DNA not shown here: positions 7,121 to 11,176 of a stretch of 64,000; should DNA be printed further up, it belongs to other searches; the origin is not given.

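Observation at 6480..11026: ECF sigma factor directly followed by a WD40-fused membrane Ser/Thr kinase, with no anti-sigma factor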

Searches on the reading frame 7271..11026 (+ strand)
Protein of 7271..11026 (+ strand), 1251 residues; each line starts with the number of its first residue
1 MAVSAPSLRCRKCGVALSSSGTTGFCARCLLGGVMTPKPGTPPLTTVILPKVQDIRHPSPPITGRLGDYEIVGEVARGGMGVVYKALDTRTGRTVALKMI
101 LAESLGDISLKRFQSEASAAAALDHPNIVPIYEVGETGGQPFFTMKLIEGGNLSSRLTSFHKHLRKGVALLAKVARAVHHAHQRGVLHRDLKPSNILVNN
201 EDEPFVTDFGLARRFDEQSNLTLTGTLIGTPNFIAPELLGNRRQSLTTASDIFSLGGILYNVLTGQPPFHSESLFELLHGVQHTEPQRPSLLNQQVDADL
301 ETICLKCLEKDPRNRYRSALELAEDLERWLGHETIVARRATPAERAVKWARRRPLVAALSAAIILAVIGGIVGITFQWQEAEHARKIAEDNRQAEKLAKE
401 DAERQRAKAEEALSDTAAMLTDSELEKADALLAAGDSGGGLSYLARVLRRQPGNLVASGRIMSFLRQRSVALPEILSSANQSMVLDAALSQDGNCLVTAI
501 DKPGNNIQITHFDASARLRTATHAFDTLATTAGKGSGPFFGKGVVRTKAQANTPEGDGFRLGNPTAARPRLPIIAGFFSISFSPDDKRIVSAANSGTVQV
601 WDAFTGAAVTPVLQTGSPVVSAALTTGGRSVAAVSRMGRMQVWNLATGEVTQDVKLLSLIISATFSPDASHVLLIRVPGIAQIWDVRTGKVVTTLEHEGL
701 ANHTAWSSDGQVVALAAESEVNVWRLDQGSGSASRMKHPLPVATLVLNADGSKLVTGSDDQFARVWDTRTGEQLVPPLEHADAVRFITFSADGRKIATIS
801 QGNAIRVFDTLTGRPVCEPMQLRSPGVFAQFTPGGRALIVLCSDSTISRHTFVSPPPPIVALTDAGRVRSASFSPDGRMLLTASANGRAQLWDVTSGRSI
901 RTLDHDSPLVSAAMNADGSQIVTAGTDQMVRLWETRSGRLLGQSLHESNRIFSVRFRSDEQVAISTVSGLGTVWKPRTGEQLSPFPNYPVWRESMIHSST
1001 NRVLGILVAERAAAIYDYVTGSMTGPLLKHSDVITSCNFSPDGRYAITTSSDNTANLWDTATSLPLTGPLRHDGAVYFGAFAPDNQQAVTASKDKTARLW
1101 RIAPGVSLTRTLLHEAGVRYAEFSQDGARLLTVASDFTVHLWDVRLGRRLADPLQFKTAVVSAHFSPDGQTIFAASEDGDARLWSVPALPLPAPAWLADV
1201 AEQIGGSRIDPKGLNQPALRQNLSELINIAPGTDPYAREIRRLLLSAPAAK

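Call 6: search_protein_families(library=pfam, proteins=[window:7271-11026:+], max_evalue=0.01)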
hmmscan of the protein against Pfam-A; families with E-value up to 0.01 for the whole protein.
window:7271-11026:+ (1251 aa): 55 families (the best 25 are shown)
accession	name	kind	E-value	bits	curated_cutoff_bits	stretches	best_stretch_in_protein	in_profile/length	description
PF25174.1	Beta-prop_THOC3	-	8.5e-77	258.2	305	3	578-833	6-264/272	THOC3 beta-propeller domain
PF25173.1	Beta-prop_WDR3_1st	-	5.3e-62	209.2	154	5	682-848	12-180/184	WDR3 first beta-propeller domain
PF24814.1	WD40_Prp19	-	5.2e-54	183.6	320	4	1012-1185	30-205/281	Prp19 WD40 domain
PF00400.38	WD40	-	3.4e-53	176.3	27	8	1029-1059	9-39/39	WD domain, G-beta repeat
PF25175.1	Beta-prop_WDR5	-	9e-51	173.3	250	4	661-848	14-204/296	WDR5 beta-propeller domain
PF00069.31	Pkinase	-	4.6e-49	167.6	31.7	1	69-317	1-253/263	Protein kinase domain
PF23414.1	Beta-prop_EML_2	-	2.2e-47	162.1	90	4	913-1063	5-156/266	Echinoderm microtubule-associated protein second beta-propeller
PF24807.1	WD40_CDC20-Fz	-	1.7e-41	142.9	200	3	920-1184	21-292/292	CDC20/Fizzy WD40 domain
PF24817.1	WD40_WDHD1_1st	-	4.3e-41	141.4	109.9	5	1030-1186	4-157/291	WDHD1 first WD40 domain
PF24805.1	EIF3I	-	5.2e-40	138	200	4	714-918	27-241/324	EIF3I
PF25168.1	Beta-prop_WDR36-Utp21_2nd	-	2.2e-38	132.8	84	4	1073-1188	157-271/335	WDR36/Utp21 second beta-propeller domain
PF25172.1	Beta-prop_WDR3_2nd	-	2.3e-37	129.3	140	4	579-809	4-245/293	WDR3 second beta-propeller domain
PF25391.1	WD40_Gbeta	-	1e-34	120.5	150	3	574-810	55-299/340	G protein beta WD-40 repeat protein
PF07714.23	PK_Tyr_Ser-Thr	-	1.2e-32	113.7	23.1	1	73-316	5-249/258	Protein tyrosine and serine/threonine kinase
PF24796.1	WDR55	-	7.9e-32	110.9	200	3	867-972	55-160/296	WDR55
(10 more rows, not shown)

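Call 7: search_protein_families(library=ncbifam, proteins=[window:7271-11026:+], max_evalue=0.01)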
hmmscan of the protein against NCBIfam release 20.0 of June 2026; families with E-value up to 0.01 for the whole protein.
window:7271-11026:+ (1251 aa): 26 families (the best 25 are shown)
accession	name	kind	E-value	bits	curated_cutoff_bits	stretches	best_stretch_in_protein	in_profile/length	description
NF033483.0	PknB_PASTA_kin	equivalog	6.4e-77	259.9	450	1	69-342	9-283/563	Stk1 family PASTA domain-containing Ser/Thr kinase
NF052427.1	StpK7MSMEG_1200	equivalog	2.8e-64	217.7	900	1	65-400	5-338/601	serine/threonine protein kinase StpK7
NF047741.1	antiphage_MADS6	equivalog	3.3e-46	158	460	2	167-341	301-472/612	methylation-associated defense system protein kinase MAD6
NF009651.0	PRK13184.1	equivalog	1.2e-44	152.5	839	1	67-350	2-312/932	serine/threonine-protein kinase PknD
TIGR03903.1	TOMM_kin_cyc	equivalog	2.2e-34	118.6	705.75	1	91-358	2-274/1267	TOMM system kinase/cyclase fusion protein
NF038150.1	lanthi_synth_IV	equivalog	7.3e-29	100.7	650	1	67-346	189-469/851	class IV lanthionine synthetase LanL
NF053615.1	SerThrKinAfsKStmc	equivalog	8.2e-29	100.8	1300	1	65-283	11-227/809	protein serine/threonine kinase AfsK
NF033442.0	BREX_PglW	equivalog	9.9e-19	66.6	990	1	163-329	308-486/1391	BREX system serine/threonine kinase PglW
NF038151.1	lanthi_synth_III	equivalog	4.8e-17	61.6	575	1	68-265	221-425/833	class III lanthionine synthetase LanKC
NF043056.1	T4SS_LegK1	equivalog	4.1e-10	38.9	550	1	167-260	194-281/516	Dot/Icm T4SS effector kinase LegK1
TIGR02800.1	propeller_TolB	equivalog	1.4e-09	37.4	343.15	0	683-738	219-276/418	Tol-Pal system beta propeller repeat protein TolB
TIGR03724.2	arch_bud32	equivalog_domain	8.5e-08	31.9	125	1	141-217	68-136/193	KEOPS complex kinase/ATPase Bud32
TIGR03866.1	PQQ_ABC_repeats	subfamily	6.2e-06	25.5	287.3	0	749-908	50-210/310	PQQ-dependent catabolism-associated beta-propeller protein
NF058632.1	SerThrKinPrkT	equivalog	1.6e-05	24.1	280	1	68-200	22-152/322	serine/threonine protein kinase PrkT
NF007174.0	PRK09605.1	equivalog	4.3e-05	22.2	447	1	142-217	412-478/535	bifunctional N(6)-L-threonylcarbamoyladenine synthase/serine/threonine protein kinase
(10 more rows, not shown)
